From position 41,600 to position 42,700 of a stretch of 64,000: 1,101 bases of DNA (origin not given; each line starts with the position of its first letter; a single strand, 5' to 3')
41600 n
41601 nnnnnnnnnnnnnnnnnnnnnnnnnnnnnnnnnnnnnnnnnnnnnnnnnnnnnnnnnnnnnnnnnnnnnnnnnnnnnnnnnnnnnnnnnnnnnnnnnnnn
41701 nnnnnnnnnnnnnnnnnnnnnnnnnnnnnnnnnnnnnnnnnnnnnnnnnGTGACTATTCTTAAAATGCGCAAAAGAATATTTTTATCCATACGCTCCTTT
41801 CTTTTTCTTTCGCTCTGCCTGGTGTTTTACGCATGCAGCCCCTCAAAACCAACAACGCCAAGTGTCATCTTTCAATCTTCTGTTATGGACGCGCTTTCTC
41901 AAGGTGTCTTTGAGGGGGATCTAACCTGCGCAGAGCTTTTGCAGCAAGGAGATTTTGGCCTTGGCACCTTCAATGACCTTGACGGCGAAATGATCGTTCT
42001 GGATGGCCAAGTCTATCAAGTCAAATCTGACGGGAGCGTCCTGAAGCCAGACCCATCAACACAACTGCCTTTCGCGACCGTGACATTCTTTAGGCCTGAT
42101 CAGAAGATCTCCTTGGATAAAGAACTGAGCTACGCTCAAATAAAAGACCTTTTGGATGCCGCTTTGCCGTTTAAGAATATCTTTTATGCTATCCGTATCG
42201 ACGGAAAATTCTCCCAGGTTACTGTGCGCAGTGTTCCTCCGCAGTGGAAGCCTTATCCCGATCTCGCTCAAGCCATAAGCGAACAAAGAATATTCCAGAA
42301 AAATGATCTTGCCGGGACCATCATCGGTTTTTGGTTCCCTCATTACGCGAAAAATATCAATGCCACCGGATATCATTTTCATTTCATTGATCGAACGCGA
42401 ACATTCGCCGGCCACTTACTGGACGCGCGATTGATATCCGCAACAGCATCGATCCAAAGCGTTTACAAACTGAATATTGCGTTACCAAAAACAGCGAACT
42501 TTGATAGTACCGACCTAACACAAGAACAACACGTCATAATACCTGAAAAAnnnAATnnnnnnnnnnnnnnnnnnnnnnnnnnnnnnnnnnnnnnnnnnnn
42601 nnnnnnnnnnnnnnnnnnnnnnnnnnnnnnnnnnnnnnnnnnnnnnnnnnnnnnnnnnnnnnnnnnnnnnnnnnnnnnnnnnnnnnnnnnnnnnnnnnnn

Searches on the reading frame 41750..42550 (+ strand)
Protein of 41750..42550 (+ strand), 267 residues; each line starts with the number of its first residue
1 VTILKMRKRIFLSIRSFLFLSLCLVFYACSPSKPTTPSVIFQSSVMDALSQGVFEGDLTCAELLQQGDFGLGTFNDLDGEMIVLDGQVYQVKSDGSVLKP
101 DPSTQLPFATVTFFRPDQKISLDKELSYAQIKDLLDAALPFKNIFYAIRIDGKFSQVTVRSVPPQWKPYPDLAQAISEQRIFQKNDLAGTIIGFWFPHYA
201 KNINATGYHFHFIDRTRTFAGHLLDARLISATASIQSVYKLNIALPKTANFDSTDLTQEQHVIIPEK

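Call 60: search_protein_families(library=pfam, proteins=[window:41750-42550:+], max_evalue=0.00001)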
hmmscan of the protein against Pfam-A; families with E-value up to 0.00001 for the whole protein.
window:41750-42550:+ (267 aa): 1 family
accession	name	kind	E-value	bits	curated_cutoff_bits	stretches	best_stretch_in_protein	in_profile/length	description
PF03306.18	AAL_decarboxy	-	2.1e-82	276.1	25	1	40-257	1-218/219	Alpha-acetolactate decarboxylase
